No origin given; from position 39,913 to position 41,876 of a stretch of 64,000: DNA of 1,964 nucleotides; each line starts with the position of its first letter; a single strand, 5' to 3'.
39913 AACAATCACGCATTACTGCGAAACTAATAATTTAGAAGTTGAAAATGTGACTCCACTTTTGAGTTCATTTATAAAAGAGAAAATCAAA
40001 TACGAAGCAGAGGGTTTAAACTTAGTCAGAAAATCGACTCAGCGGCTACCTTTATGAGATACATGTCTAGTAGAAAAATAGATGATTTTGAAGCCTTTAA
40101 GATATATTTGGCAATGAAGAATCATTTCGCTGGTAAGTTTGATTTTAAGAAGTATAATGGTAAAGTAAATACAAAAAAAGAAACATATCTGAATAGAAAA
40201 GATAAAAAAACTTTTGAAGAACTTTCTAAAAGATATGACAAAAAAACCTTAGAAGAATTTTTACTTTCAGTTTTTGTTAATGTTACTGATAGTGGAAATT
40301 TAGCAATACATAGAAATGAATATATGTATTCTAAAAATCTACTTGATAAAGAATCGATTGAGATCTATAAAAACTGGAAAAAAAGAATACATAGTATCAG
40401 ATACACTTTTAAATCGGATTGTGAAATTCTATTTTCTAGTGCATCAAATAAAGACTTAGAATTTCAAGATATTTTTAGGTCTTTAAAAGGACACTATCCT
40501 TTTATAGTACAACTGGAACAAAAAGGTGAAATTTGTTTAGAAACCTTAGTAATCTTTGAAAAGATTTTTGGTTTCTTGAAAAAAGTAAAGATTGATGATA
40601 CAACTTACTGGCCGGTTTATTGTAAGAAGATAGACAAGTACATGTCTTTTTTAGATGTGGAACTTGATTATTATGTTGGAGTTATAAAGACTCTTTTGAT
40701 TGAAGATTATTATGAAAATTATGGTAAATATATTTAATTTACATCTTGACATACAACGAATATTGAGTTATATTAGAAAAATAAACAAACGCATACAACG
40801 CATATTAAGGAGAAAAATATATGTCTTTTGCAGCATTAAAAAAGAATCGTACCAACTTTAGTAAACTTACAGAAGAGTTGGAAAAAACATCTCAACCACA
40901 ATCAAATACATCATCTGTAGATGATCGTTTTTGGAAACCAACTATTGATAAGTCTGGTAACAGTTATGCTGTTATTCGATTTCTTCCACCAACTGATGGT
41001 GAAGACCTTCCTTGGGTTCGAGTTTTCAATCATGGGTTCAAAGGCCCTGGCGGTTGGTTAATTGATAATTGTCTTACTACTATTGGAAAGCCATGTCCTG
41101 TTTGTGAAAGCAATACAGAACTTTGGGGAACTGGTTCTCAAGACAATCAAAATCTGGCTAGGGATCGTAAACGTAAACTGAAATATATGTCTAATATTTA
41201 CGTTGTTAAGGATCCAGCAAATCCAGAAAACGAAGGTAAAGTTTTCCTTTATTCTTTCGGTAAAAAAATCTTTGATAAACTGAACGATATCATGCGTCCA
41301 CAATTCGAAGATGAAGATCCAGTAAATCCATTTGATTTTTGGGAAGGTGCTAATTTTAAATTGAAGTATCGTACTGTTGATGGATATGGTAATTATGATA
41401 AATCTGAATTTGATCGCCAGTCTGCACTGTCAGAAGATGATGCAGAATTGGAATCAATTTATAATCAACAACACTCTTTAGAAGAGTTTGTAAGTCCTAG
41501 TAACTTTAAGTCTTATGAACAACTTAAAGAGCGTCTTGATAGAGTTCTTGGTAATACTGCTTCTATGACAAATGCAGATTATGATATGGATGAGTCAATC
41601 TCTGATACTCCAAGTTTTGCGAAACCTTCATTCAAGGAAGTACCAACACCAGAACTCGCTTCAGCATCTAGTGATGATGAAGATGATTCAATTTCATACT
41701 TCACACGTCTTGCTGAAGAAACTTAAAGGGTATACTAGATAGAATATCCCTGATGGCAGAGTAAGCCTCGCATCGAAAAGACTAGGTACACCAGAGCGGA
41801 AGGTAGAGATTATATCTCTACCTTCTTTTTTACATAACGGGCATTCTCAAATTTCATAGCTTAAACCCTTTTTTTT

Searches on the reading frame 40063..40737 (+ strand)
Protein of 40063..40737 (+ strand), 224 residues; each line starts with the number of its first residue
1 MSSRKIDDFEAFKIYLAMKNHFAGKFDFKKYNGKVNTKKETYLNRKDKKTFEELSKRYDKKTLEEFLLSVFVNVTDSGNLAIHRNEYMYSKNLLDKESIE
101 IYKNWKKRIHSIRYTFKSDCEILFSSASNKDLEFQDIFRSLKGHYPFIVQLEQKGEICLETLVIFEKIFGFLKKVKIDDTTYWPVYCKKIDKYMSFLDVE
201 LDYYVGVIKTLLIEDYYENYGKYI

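Call 13: search_protein_families(library=pfam, proteins=[window:40063-40737:+])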
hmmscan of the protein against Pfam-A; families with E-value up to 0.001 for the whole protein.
window:40063-40737:+ (224 aa): 1 family
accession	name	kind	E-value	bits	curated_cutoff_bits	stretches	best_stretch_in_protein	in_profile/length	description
PF08993.15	T4_Gp59_N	-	2.6e-12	47.4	25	1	7-76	2-71/93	T4 gene Gp59 loader of gp41 DNA helicase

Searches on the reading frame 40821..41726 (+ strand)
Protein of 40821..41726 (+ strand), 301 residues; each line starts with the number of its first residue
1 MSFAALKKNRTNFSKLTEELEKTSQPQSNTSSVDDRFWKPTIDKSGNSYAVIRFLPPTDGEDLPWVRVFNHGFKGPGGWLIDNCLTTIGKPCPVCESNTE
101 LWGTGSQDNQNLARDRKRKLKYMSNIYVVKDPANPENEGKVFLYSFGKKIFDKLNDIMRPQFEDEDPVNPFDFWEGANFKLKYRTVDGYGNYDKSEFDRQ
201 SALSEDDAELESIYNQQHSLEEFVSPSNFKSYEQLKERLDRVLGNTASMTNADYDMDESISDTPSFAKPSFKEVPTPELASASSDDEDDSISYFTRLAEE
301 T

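Call 12: search_dna_similar(query=window:40821-41726:+, collection=phages, mode=protein, max_rows=15)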
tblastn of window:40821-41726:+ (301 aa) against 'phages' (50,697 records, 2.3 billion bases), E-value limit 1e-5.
Records with a match: 2473; places in all: 2475; records where one place covers at least 80% of the query: 1105.
Best place of each record, by identity: <60% 2473.
By first word of the organism name: Escherichia 633; Synechococcus 378; Klebsiella 323; Salmonella 194; Vibrio 138; Shigella 89; Aeromonas 80; Acinetobacter 71; Cyanophage 61; Enterobacter 59; and 52 more.
By host as written in the record: - 451; Escherichia coli 268; Klebsiella pneumoniae 109; Synechococcus 107; Synechococcus sp. 38; Escherichia coli O157:H7 35; Salmonella enterica 29; Synechococcus sp. WH7803 28; and 530 more.
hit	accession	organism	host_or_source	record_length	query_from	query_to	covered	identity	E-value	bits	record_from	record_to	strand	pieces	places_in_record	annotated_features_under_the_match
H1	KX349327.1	Cyanophage S-RIM12_WH_07_0310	USA: Vineyard Sound, Massachusetts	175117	1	300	100%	56.9%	1e-96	317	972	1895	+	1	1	single-stranded DNA binding protein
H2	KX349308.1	Cyanophage S-RIM12_Np_15_0310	Synechococcus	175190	1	300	100%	56.9%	1e-96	317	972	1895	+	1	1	single-stranded DNA binding protein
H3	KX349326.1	Cyanophage S-RIM12_WH_05_0310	USA: Vineyard Sound, Massachusetts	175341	1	300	100%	56.9%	1e-96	317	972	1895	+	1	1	single-stranded DNA binding protein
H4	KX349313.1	Cyanophage S-RIM12 isolate RW_06_0310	Synechococcus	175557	1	300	100%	56.9%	1e-96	317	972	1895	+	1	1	single-stranded DNA binding protein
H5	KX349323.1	Cyanophage S-RIM12 isolate W1_08_0910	Synechococcus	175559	1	300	100%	56.9%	1e-96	317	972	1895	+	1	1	single-stranded DNA binding protein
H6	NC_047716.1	Cyanophage S-RIM12 isolate RW_06_0310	Synechococcus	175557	1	300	100%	56.9%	1e-96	317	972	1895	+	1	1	single strand DNA binding protein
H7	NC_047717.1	Cyanophage S-RIM12 isolate W1_08_0910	Synechococcus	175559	1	300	100%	56.9%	1e-96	317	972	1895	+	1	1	single strand DNA binding protein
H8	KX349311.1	Cyanophage S-RIM12_RW_04_0310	Synechococcus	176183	1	300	100%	56.9%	1e-96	317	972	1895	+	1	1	single-stranded DNA binding protein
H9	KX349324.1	Cyanophage S-RIM12_W1_12_0610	Synechococcus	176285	1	300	100%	56.9%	1e-96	317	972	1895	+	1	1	single-stranded DNA binding protein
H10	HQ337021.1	Prochlorococcus phage P-SSM3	Prochlorococcus marinus NATL2A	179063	1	300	100%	56.6%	2e-96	316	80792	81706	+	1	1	hypothetical protein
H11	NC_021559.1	Prochlorococcus phage P-SSM3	Prochlorococcus marinus NATL2A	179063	1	300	100%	56.6%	2e-96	316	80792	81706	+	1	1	single strand DNA binding protein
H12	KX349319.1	Cyanophage S-RIM12_RW_28_1109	Synechococcus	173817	1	300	100%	56.5%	4e-96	315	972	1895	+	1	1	single-stranded DNA binding protein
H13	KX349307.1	Cyanophage S-RIM12_Np_14_0310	Synechococcus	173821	1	300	100%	56.5%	4e-96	315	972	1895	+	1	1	single-stranded DNA binding protein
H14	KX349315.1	Cyanophage S-RIM12_RW_14_0101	Synechococcus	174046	1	300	100%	56.5%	4e-96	315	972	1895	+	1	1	single-stranded DNA binding protein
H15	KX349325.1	Cyanophage S-RIM12_W1_24_0910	Synechococcus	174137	1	300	100%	56.5%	4e-96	315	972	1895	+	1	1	single-stranded DNA binding protein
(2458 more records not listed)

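Call 13: search_protein_families(library=pfam, proteins=[window:40821-41726:+])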
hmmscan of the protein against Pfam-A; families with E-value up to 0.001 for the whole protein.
window:40821-41726:+ (301 aa): 1 family
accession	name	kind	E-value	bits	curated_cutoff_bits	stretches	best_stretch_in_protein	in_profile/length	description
PF08804.16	gp32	-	4.7e-50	170.9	26.8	1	46-242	1-207/208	gp32 DNA binding protein like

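Call 25: find_related_loci(query=window:40821-41726:+, collection=viral_contigs, flank=10000)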
Query window:40821-41726:+ (301 aa) in viral_contigs; peptide patterns used: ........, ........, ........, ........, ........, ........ (x = any residue, [..] = any of these).
597 stretches matched a pattern (row limit reached: there are more); 597 encode a relative of the query (tblastn E <= 1e-3); the best 80 are kept; 80 distinct loci.
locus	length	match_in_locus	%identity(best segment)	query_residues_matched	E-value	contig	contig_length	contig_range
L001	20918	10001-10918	86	1-300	1e-166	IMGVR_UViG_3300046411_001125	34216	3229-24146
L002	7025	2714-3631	86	1-300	3e-167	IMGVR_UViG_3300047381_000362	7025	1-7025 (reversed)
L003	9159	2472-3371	83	1-301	1e-165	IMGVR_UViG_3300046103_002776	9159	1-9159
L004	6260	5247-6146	83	1-301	1e-165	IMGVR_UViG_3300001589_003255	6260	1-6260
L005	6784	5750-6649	83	1-301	2e-162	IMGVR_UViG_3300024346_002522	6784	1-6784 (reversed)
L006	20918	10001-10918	86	1-300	1e-166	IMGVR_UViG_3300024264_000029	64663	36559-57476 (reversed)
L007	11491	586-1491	75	1-301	1e-150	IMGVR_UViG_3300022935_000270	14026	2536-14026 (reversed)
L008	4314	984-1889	75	1-301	4e-154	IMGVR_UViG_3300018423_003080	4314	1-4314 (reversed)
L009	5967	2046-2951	74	1-301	4e-151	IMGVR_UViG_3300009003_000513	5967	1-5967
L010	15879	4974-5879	74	1-301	4e-150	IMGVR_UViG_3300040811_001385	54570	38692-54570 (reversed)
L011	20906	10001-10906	74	1-301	3e-150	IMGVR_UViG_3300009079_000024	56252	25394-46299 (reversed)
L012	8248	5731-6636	74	1-301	3e-150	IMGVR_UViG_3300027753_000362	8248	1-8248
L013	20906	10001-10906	74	1-301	5e-149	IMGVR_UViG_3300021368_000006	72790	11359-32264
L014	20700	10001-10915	68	1-300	3e-139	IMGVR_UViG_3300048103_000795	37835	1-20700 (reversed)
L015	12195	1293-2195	69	1-300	5e-138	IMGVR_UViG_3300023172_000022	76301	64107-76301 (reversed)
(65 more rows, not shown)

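Call 67: find_related_loci(query=window:40821-41726:+, collection=genome_contigs, flank=3000)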
Query window:40821-41726:+ (301 aa) in genome_contigs; peptide patterns used: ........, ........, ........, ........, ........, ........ (x = any residue, [..] = any of these).
39 stretches matched a pattern; 7 encode a relative of the query (tblastn E <= 1e-3); 7 distinct loci.
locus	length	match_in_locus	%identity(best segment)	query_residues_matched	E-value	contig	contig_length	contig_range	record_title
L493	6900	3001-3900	56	1-298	1e-108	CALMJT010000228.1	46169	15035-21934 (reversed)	MAG TPA_asm: uncultured Alteromonadales bacterium isolate SRR7346984_bin.18_CONCOCT_v1.1_MAG genome assembly, contig: ER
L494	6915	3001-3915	55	1-300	4e-108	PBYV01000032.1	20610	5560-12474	MAG: Acidimicrobiaceae bacterium isolate NP20 MHASMcontig_353119, whole genome shotgun sequence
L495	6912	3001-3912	55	1-301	5e-107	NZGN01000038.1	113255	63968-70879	MAG: Marinovum sp. isolate MED682 MHASMcontig_63915, whole genome shotgun sequence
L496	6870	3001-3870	55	6-300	1e-105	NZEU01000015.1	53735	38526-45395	MAG: Porticoccaceae bacterium isolate MED754 128895, whole genome shotgun sequence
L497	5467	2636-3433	57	2-266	7e-100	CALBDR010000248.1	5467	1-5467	MAG TPA_asm: uncultured Candidatus Melainabacteria bacterium isolate ERR1995206_bin.70_CONCOCT_v1.1_MAG genome assembly,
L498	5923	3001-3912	47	1-300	2e-91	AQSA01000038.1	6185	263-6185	Marinimicrobia bacterium SCGC AAA160-I06 SAR406_2DRAFT_contig_37.38_C, whole genome shotgun sequence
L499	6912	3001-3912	55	1-301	4e-109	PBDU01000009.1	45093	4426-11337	MAG: Methanobacteriota archaeon isolate SP339 128731, whole genome shotgun sequence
